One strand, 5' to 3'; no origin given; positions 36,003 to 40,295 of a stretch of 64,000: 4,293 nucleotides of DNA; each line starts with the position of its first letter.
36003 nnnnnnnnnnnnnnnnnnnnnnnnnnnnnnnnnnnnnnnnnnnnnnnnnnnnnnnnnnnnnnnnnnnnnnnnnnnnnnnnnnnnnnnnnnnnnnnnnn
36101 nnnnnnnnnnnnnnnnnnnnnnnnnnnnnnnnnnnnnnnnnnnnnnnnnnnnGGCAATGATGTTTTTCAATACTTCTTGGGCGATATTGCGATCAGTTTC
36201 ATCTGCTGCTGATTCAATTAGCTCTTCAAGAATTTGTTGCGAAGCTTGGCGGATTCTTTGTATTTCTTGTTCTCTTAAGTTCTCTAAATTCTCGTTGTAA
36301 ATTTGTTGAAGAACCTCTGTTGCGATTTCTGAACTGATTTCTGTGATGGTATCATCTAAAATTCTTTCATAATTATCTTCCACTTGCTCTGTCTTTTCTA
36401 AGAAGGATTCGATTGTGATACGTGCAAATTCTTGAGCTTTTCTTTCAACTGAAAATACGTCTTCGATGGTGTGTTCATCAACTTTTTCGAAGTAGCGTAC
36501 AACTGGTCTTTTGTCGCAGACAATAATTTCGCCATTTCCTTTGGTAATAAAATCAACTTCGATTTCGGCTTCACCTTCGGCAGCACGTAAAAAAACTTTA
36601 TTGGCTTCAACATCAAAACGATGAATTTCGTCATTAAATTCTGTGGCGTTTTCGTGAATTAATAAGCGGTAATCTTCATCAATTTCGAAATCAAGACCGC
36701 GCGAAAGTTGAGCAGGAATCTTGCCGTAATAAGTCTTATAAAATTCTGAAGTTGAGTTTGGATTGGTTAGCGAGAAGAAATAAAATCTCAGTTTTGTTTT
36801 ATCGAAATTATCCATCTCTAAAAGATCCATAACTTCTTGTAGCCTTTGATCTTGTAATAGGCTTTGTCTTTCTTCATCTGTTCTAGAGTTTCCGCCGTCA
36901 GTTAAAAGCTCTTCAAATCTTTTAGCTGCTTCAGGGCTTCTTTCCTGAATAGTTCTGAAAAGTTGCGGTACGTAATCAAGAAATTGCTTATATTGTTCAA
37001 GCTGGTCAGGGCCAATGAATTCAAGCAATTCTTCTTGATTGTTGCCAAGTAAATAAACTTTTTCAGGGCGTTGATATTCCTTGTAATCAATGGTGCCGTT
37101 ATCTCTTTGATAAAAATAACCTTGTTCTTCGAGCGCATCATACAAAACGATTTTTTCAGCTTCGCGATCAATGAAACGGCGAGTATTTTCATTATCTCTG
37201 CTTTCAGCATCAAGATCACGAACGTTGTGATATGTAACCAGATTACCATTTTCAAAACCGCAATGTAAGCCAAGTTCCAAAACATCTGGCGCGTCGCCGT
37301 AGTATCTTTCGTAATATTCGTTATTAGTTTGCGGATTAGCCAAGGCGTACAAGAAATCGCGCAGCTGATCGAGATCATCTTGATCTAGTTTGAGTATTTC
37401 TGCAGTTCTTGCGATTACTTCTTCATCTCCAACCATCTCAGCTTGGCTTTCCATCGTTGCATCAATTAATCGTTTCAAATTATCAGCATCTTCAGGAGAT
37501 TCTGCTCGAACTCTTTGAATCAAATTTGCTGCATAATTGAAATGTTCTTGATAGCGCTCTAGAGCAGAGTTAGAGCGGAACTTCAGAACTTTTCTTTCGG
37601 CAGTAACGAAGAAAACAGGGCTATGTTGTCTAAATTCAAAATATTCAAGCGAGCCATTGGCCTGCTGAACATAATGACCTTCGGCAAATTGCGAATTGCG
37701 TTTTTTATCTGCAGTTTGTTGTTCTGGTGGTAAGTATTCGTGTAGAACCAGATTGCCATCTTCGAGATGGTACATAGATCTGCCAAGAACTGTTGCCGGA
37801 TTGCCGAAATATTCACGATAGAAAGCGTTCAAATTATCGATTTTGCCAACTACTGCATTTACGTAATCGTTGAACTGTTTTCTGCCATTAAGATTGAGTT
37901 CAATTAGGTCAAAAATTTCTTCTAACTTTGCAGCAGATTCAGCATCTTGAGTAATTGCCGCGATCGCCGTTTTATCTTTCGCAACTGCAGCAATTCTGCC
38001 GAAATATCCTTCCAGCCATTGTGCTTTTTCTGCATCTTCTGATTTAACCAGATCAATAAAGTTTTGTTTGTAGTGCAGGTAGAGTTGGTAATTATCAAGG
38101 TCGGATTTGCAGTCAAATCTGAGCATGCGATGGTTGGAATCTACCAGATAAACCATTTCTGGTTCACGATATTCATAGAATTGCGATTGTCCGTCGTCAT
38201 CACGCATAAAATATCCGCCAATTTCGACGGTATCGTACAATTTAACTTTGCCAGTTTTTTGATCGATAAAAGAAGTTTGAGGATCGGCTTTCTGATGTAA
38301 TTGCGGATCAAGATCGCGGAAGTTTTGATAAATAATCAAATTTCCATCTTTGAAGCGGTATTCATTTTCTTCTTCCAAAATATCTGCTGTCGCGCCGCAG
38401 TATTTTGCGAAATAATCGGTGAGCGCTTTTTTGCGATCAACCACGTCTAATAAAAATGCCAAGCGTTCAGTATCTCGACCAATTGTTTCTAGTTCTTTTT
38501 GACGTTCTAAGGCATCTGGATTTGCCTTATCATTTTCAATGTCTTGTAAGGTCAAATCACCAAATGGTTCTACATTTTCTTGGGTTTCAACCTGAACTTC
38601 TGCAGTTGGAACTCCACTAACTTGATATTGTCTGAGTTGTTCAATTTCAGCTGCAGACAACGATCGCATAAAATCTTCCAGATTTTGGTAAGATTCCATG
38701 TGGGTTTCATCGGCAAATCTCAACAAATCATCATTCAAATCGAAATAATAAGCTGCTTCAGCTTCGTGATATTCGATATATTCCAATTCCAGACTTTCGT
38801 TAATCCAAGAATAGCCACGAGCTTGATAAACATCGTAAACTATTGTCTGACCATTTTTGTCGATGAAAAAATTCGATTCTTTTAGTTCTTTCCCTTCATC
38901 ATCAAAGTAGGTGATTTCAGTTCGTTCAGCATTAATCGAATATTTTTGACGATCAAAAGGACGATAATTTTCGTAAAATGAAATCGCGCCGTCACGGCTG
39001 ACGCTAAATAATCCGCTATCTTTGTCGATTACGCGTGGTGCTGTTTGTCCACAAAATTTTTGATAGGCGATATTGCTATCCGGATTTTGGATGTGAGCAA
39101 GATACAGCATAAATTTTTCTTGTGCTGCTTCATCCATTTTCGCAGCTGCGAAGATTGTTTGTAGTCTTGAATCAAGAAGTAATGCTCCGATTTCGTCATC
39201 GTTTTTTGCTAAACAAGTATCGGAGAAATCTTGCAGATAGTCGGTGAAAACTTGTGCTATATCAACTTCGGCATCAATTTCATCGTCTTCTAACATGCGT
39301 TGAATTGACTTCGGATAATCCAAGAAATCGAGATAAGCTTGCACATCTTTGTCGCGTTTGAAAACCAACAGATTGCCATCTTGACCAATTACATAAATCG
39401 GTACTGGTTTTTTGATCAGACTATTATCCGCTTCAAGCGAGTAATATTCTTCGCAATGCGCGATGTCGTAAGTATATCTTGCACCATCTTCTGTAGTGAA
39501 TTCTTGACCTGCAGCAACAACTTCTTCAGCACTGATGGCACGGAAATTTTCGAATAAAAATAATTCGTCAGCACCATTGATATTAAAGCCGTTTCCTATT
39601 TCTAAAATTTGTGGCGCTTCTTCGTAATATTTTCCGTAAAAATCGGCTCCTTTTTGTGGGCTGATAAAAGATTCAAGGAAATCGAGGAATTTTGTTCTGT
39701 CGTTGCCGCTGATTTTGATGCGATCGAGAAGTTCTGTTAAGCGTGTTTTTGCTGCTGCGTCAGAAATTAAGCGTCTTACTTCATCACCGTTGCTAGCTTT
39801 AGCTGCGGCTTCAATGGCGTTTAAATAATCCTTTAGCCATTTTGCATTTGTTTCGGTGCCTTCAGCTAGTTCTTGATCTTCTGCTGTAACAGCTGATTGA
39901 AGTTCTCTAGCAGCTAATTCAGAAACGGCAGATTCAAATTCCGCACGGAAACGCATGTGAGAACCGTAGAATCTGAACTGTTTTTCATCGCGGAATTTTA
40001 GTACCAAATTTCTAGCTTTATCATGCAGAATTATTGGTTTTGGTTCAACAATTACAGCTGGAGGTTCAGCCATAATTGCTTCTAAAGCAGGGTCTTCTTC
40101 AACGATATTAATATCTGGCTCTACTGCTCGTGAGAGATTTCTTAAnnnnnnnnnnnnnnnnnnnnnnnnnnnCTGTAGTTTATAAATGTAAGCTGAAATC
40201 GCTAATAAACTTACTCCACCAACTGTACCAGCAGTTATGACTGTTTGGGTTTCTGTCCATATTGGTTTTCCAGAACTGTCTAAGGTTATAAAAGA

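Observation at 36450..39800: Six divergent tandem ~170-215-aa modules define an unrecognised repeat domain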

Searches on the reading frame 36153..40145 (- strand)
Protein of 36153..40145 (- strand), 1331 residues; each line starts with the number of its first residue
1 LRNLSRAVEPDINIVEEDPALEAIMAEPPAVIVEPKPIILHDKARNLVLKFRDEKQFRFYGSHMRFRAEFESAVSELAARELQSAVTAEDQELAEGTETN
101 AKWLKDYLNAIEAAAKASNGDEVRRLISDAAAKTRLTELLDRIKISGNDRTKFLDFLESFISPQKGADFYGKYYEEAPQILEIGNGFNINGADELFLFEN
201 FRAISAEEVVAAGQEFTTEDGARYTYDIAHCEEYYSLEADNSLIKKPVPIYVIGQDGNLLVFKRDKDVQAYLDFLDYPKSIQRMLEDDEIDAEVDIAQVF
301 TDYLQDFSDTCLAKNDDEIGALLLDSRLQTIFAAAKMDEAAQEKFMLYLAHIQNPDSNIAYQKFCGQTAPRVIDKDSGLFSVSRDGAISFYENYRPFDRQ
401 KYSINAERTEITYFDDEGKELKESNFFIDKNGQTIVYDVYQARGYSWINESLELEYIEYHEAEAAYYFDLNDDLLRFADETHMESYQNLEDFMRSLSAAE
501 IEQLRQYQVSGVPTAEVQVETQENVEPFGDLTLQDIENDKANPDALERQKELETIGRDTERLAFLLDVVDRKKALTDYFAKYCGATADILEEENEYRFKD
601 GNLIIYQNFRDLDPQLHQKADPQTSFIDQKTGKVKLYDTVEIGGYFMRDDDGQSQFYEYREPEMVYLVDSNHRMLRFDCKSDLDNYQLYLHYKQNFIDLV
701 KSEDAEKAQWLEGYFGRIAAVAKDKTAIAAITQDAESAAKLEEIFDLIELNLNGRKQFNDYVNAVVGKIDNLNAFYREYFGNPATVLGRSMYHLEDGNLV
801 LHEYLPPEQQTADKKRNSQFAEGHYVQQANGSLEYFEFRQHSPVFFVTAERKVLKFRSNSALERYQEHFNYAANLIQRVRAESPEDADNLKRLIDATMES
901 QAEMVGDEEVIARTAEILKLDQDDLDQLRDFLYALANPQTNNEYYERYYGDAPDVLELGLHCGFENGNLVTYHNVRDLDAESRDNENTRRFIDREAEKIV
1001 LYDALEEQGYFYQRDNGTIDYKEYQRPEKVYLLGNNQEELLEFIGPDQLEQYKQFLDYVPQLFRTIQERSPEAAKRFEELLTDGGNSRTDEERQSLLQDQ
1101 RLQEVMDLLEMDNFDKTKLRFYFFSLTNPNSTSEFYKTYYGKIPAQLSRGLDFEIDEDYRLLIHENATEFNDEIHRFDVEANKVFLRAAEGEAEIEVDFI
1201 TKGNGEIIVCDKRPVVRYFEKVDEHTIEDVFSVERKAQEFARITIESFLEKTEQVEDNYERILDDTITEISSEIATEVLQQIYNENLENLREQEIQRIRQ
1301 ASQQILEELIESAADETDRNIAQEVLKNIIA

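Call 11: find_homologous_proteins(query=window:36153-40145:-, max_evalue=0.001)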
Query window:36153-40145:-: 8000 candidates shared short words with the query, none scored E <= 0.001.

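Call 16: find_related_loci(query=window:36153-40145:-, collection=genome_contigs, flank=10000)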
Query window:36153-40145:- (1331 aa) in genome_contigs; peptide patterns used: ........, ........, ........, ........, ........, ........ (x = any residue, [..] = any of these).
44 stretches matched a pattern, but none encodes a relative of the query by tblastn (E <= 1e-3).

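Call 68: find_related_loci(query=window:36465-40046:-, collection=metagenome_contigs, flank=10000)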
Query window:36465-40046:- (1194 aa) in metagenome_contigs; peptide patterns used: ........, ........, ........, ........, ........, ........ (x = any residue, [..] = any of these).
69 stretches matched a pattern; 1 encode a relative of the query (tblastn E <= 1e-3); 1 distinct loci.
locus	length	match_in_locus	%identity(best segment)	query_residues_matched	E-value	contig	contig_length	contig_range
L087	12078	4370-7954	85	1-1194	0e+0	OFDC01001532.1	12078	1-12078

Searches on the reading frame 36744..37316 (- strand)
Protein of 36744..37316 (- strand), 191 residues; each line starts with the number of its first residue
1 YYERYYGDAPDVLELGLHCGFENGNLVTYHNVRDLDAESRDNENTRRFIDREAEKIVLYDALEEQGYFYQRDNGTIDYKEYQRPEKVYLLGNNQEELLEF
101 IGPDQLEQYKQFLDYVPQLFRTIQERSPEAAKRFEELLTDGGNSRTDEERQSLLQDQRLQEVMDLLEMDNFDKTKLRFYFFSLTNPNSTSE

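Call 23: search_protein_representatives(alignment_id=A1)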
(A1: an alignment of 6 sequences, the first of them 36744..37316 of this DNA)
Query: 6 sequences, 193 profile positions. Proteins with E-value up to 0.001 (for the whole library): 4; up to 1e-10: 4; up to 1e-30: 4. The best 4 are listed.
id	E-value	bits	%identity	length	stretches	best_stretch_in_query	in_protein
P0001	2.2e-147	504.3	-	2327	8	1-190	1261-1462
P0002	8.1e-140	479.6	-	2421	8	1-183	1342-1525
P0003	3.5e-82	291.6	-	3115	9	1-184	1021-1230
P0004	4.2e-82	291.3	-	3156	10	1-185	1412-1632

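Call 26: find_encoding_contigs(protein=P0001, flank=10000, max_places=4)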
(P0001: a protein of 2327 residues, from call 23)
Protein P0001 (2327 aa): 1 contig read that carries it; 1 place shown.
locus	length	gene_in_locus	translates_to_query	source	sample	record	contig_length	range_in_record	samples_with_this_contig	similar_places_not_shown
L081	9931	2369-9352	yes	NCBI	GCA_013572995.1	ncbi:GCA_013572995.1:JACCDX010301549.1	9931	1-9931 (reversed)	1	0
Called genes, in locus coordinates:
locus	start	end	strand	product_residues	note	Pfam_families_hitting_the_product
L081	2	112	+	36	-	?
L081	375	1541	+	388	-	PF07690:MFS_1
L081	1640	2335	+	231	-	PF13505:OMP_b-brl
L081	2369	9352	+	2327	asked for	PF04886:PT (weak)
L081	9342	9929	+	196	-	?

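Call 27: find_encoding_contigs(protein=P0002, flank=10000, max_places=4)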
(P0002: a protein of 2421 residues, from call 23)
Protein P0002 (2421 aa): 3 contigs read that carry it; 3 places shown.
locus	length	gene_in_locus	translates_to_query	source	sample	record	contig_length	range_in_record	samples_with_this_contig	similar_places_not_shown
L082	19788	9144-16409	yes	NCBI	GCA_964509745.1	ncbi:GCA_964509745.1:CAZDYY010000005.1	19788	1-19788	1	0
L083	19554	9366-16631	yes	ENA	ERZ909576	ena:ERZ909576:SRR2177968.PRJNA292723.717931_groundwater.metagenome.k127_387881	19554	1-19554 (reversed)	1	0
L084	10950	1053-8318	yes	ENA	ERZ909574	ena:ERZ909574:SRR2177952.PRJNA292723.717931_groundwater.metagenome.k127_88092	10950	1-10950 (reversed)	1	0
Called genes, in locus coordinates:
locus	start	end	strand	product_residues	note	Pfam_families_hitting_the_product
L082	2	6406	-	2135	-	?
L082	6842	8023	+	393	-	PF07690:MFS_1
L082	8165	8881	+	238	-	PF13505:OMP_b-brl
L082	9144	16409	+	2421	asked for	PF04886:PT (weak)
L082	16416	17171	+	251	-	PF03740:PdxJ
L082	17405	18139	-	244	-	PF00512:HisKA, PF02518:HATPase_c, PF13589:HATPase_c_3 (weak)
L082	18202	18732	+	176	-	PF01381:HTH_3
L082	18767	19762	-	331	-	PF00872:Transposase_mut, PF10551:MULE (weak)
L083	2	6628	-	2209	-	?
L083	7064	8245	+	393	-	PF07690:MFS_1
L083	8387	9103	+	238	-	PF13505:OMP_b-brl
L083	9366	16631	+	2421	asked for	PF04886:PT (weak)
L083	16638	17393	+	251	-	PF03740:PdxJ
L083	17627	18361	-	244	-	PF00512:HisKA, PF02518:HATPase_c, PF13589:HATPase_c_3 (weak)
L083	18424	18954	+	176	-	PF01381:HTH_3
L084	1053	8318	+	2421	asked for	PF04886:PT (weak)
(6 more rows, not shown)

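Call 28: find_encoding_contigs(protein=P0003, flank=10000, max_places=4)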
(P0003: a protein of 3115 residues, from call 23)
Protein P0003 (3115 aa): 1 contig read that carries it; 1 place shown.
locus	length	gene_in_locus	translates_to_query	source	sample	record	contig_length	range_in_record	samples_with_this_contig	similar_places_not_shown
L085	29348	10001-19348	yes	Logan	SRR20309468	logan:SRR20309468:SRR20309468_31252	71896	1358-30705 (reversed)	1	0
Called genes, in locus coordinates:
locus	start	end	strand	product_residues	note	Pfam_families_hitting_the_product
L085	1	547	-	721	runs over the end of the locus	PF00378:ECH_1, PF16113:ECH_2, PF02737:3HCDH_N, PF00725:3HCDH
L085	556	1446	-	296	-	PF13385:Laminin_G_3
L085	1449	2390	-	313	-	PF00890:FAD_binding_2 (faint), PF01134:GIDA (faint), PF01266:DAO (faint), PF03486:HI0933_like (faint), PF07992:Pyr_redox_2, PF12831:FAD_oxidored (faint), PF13738:Pyr_redox_3, PF00070:Pyr_redox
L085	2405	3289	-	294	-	PF07963:N_methyl (faint)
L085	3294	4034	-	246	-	PF00106:adh_short, PF08659:KR, PF23441:SDR (weak), PF01370:Epimerase (weak), PF02719:Polysacc_synt_2 (faint), PF03807:F420_oxidored (faint), PF13460:NAD_binding_10, PF13561:adh_short_C2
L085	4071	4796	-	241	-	PF02674:Colicin_V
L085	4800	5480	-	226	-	PF08511:COQ9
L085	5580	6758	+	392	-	PF00202:Aminotran_3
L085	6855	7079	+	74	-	-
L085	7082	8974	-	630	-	PF13292:DXP_synthase_N, PF00676:E1_dh (weak), PF02779:Transket_pyr, PF02780:Transketolase_C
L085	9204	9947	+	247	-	PF13505:OMP_b-brl (weak)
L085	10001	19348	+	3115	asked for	PF04886:PT (faint)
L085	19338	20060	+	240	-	PF03740:PdxJ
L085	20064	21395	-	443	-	PF00023:Ank (faint), PF12796:Ank_2, PF13606:Ank_3 (faint), PF13857:Ank_5 (weak), PF13637:Ank_4, PF13857:Ank_5 (weak)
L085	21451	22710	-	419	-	PF12796:Ank_2 (weak), PF13637:Ank_4 (faint), PF13857:Ank_5 (faint), PF00023:Ank (faint), PF13606:Ank_3 (faint), PF12796:Ank_2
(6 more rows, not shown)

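Call 29: find_encoding_contigs(protein=P0004, flank=10000, max_places=4)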
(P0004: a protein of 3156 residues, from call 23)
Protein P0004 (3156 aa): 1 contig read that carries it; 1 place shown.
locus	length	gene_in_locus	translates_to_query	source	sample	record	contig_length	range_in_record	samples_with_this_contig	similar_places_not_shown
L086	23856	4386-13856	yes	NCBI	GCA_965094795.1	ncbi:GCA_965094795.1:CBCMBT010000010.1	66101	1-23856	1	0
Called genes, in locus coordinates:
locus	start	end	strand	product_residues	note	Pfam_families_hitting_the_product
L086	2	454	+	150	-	?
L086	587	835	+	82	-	-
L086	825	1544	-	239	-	PF01863:YgjP-like, PF10263:SprT-like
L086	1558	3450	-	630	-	PF13292:DXP_synthase_N, PF00676:E1_dh (weak), PF02779:Transket_pyr, PF02780:Transketolase_C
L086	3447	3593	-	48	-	-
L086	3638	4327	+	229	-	PF13505:OMP_b-brl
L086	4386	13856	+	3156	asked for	PF04886:PT (weak)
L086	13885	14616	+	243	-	PF03740:PdxJ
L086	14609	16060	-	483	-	PF12796:Ank_2, PF13857:Ank_5, PF00023:Ank, PF13606:Ank_3 (weak), PF13637:Ank_4, PF12796:Ank_2 (weak)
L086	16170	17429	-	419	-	PF12796:Ank_2 (weak), PF13637:Ank_4 (faint), PF13857:Ank_5 (faint), PF00023:Ank (faint), PF13606:Ank_3 (faint), PF12796:Ank_2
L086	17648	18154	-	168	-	-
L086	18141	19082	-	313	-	PF01636:APH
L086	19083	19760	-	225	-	PF02798:GST_N, PF13417:GST_N_3, PF13409:GST_N_2, PF00043:GST_C (weak)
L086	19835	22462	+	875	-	PF02739:5_3_exonuc_N, PF01367:5_3_exonuc, PF00476:DNA_pol_A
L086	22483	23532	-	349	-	PF07603:Lcl_C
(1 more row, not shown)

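Call 44: list_cluster_members(proteins=[P0001, P0002, P0003, P0004])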
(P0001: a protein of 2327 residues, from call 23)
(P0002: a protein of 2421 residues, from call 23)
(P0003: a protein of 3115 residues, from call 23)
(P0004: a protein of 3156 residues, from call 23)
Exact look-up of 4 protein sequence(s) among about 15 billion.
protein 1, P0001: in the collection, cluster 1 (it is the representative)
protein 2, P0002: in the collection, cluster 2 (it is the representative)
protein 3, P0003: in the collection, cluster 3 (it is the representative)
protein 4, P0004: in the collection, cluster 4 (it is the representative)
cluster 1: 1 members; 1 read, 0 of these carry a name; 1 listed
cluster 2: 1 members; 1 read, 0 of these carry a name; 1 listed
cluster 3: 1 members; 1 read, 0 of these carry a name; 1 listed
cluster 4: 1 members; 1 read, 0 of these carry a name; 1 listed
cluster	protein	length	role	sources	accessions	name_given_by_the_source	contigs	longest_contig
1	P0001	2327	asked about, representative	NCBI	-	-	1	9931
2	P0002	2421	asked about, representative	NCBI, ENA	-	-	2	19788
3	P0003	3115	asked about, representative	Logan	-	-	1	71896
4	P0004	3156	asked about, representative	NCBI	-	-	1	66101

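Call 69: search_protein_families(library=pfam, proteins=[L082:2-6406:-], max_evalue=0.01)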
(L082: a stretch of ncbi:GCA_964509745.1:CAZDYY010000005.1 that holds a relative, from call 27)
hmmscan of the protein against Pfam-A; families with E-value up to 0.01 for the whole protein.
L082:2-6406:- (2135 aa): 1 family
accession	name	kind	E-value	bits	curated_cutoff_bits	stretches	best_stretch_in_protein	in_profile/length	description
PF05860.19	TPS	-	6.4e-39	134.8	33.5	1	58-342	3-250/252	TPS secretion domain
